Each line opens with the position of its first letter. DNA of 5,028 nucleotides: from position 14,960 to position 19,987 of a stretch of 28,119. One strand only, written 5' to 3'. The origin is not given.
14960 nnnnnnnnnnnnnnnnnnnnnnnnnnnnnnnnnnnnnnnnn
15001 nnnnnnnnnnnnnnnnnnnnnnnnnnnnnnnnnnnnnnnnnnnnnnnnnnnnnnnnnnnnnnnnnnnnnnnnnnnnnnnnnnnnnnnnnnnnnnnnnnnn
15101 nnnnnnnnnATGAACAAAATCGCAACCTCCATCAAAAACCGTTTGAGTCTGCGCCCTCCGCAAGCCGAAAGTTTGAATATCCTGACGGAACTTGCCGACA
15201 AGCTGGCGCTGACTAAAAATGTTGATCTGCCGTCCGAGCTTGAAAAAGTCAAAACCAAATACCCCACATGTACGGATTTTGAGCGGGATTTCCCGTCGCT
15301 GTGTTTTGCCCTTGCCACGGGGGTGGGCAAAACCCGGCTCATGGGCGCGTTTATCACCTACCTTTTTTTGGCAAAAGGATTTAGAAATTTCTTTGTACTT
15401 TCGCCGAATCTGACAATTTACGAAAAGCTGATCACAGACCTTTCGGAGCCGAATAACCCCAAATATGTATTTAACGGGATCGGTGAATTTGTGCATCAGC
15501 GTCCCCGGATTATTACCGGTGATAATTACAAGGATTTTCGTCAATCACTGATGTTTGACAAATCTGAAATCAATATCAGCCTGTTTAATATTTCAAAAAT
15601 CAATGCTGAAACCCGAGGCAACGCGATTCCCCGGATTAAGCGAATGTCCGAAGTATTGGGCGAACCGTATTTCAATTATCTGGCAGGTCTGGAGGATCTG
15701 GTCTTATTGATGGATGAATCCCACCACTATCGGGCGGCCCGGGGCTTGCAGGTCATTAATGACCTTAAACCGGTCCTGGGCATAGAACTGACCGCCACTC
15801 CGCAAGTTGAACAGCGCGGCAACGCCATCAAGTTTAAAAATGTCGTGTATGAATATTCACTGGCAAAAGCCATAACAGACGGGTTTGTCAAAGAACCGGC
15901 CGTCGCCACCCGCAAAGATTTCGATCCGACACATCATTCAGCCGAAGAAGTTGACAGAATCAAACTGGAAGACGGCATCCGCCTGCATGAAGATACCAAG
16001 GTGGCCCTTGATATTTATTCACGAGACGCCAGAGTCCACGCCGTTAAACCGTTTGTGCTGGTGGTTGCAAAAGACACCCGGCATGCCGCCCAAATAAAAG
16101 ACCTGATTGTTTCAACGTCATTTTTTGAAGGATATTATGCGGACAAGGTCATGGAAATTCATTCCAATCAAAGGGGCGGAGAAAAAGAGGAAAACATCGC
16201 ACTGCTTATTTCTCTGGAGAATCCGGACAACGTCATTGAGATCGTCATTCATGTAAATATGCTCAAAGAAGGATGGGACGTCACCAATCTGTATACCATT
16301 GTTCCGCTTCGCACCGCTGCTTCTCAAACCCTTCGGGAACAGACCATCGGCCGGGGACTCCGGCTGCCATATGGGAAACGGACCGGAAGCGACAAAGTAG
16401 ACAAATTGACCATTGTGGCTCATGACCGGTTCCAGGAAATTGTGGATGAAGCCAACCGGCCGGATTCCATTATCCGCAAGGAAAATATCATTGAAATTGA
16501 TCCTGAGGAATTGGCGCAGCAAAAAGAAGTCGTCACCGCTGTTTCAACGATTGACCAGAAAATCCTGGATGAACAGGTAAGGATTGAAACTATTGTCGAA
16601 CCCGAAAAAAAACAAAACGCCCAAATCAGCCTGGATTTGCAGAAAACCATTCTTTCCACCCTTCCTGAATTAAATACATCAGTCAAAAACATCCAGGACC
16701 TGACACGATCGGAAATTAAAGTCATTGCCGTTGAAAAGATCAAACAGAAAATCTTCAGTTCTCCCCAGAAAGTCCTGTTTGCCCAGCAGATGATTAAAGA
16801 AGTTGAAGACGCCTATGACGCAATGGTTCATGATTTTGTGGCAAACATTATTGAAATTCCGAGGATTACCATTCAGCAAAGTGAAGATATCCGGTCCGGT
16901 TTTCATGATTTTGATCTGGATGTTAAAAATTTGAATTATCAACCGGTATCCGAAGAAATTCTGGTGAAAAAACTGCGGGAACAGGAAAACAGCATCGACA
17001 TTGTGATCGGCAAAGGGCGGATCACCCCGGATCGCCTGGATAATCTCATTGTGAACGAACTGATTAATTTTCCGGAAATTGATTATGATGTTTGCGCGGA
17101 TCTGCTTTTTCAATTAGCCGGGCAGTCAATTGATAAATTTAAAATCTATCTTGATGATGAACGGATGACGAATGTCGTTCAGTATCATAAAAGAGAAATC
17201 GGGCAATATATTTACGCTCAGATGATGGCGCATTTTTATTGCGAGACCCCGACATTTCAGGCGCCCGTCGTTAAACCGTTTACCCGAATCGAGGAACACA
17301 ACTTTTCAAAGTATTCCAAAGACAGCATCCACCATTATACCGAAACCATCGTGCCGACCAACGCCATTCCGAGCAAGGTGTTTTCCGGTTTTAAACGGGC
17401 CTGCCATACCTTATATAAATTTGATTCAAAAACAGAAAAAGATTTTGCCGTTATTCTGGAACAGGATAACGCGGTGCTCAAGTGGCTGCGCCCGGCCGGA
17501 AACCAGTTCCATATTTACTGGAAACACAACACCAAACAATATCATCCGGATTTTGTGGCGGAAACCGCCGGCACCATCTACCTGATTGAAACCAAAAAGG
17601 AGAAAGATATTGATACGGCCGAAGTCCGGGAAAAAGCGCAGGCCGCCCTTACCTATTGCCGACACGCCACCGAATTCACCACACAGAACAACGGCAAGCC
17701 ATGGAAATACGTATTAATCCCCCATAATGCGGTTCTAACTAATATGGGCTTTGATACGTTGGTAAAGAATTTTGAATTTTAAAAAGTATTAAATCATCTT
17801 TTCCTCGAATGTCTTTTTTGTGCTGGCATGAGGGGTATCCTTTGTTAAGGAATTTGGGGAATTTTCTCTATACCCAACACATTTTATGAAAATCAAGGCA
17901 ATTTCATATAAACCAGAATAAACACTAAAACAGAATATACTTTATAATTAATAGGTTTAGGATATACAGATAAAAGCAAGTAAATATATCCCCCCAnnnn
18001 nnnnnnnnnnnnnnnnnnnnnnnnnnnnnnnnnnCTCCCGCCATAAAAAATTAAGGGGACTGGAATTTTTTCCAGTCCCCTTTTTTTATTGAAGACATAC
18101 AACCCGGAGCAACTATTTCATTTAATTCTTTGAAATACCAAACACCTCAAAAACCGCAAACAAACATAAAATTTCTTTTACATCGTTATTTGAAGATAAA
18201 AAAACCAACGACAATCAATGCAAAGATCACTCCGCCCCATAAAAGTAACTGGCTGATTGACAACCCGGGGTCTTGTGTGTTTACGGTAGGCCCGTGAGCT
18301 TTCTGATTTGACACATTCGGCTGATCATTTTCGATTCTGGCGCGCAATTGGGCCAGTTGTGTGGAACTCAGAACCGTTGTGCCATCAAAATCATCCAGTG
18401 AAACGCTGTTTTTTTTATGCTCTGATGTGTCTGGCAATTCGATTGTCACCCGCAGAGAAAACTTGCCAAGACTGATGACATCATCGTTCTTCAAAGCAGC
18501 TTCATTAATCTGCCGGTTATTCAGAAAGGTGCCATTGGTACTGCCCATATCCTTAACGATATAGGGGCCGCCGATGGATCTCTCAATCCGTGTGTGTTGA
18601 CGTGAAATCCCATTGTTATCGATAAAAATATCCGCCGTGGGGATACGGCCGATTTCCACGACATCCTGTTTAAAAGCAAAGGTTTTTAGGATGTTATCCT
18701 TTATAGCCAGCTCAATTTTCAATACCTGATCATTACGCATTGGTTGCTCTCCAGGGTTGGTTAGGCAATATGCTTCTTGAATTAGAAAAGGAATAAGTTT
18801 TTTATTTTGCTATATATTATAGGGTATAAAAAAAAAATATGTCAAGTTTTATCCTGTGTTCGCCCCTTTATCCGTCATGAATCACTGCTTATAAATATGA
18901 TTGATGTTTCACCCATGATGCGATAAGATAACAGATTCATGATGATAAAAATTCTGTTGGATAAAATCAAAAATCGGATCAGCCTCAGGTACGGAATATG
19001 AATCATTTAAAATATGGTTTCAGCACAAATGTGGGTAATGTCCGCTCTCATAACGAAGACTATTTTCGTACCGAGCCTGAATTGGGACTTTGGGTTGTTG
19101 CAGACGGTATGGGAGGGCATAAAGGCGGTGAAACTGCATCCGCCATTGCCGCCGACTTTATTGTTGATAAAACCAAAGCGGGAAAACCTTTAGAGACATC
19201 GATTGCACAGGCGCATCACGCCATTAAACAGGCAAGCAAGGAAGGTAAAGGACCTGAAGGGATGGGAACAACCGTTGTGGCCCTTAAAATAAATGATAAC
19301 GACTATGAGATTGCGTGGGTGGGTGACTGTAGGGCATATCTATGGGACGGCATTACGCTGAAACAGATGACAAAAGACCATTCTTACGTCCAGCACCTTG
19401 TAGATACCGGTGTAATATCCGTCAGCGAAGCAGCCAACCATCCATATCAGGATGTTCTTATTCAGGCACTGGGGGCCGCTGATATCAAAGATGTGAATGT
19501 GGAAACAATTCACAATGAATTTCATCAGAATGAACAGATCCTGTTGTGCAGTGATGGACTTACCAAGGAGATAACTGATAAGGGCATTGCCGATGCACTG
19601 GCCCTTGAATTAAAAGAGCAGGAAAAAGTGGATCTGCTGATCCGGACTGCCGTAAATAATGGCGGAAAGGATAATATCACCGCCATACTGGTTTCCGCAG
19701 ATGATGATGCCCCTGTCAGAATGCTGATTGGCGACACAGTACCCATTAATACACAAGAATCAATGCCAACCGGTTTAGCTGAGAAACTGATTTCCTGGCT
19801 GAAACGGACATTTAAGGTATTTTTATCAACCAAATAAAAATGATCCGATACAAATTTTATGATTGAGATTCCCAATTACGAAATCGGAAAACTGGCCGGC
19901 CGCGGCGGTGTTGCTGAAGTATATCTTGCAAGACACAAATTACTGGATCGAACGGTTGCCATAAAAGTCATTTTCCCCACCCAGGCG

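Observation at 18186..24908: Envelope-to-cAMP phospho-relay cluster: FHA-TM / PP2C / giant kinase / lipoprotein / cyclase-FHA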

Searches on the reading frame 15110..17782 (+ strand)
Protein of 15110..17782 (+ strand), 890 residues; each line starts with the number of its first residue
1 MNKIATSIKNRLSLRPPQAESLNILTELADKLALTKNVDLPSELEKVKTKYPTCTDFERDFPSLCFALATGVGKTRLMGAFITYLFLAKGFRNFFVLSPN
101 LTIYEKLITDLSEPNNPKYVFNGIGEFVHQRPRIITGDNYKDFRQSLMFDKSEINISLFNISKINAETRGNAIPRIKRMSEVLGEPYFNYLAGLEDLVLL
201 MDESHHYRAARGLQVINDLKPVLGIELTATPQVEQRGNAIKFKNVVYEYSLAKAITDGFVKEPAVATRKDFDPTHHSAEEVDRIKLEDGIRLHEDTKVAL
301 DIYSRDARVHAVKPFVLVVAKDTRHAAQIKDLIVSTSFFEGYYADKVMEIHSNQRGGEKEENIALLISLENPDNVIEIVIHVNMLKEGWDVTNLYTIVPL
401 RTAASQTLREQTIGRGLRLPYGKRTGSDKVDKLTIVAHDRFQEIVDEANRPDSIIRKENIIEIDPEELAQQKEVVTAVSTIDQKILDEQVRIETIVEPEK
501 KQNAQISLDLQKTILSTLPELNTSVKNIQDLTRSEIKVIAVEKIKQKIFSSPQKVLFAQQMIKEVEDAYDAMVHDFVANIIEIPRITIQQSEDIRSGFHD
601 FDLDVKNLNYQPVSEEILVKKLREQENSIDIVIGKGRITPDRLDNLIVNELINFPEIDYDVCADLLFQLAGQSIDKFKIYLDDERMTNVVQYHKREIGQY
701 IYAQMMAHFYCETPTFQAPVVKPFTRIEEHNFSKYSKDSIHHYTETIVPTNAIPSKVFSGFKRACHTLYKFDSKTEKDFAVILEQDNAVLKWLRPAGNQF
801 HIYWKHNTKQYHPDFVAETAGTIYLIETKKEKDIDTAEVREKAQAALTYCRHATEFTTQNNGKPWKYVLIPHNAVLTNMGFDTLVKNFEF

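Call 4: search_protein_families(library=pfam, proteins=[window:15110-17782:+], max_evalue=0.01)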
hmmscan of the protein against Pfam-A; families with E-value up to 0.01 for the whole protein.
window:15110-17782:+ (890 aa): 3 families
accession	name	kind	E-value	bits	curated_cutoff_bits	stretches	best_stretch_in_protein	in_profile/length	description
PF04851.21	ResIII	-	2.2e-20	73.7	22.5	1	12-232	2-163/164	Type III restriction enzyme, res subunit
PF19778.5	RE_endonuc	-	0.0022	18.3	23.4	1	768-845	7-87/108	Endonuclease domain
PF00271.37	Helicase_C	-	0.0094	16.6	23.5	0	337-418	32-108/110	Helicase conserved C-terminal domain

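Call 11: search_protein_families(library=padloc, proteins=[window:15110-17782:+], max_evalue=0.001)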
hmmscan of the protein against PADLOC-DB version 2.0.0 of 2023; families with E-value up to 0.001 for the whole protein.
window:15110-17782:+ (890 aa): 9 families
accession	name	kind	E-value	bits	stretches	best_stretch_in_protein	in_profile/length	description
PDLC03648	REase_III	-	2.3e-177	589.8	2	82-468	2-403/871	Type III restriction enzyme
PDLC03647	REase_III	-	4.8e-17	59.4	1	366-447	500-581/989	Type III restriction enzyme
PDLC03651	REase_III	-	2.3e-16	57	2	63-262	70-268/873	Type III restriction enzyme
PDLC03650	REase_III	-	1.1e-12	45.2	1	194-431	223-433/898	Type III restriction enzyme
PDLC03649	REase_III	-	2.4e-09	33.7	1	365-523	487-640/973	Type III restriction enzyme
PDLC03047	REase_I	-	6.8e-06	22.1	1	320-458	611-743/1107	Type I restriction enzyme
PDLC03653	REase_III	-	5.1e-05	19.6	1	198-439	262-489/883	Type III restriction enzyme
PDLC04786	PDC-S01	-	0.0002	18.2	1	786-872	343-426/439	-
PDLC03659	mREase_IV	-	0.0007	15.6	0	373-419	507-553/945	Type IV methyl-directed restriction enzyme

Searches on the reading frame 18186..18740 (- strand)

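Call 3: search_protein_families(library=pfam, proteins=[window:18186-18740:-], max_evalue=0.01)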
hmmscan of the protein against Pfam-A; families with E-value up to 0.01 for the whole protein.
window:18186-18740:- (184 aa): 2 families
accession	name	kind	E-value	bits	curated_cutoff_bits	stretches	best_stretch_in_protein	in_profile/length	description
PF00498.31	FHA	-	5.2e-19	68.9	20.7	1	29-92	2-67/67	FHA domain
PF16697.10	Yop-YscD_cpl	-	4.2e-12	46.6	33.2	1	20-98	11-90/94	Inner membrane component of T3SS, cytoplasmic domain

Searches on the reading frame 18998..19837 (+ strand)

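Call 3: search_protein_families(library=pfam, proteins=[window:18998-19837:+], max_evalue=0.01)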
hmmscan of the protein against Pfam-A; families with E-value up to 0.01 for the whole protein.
window:18998-19837:+ (279 aa): 4 families
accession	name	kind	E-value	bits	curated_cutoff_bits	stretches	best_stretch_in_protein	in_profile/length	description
PF13672.11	PP2C_2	-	6.6e-13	49.1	24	1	17-194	10-180/209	Protein phosphatase 2C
PF00481.26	PP2C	-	2.4e-10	41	20.3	1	26-129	31-141/255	Protein phosphatase 2C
PF24510.1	TXNDC16_3rd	-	0.007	16.8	27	0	167-244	11-86/92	TXNDC16 third thioredoxin-like domain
PF07228.17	SpoIIE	-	0.0086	16.5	25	0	164-232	109-189/192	Stage II sporulation protein E (SpoIIE)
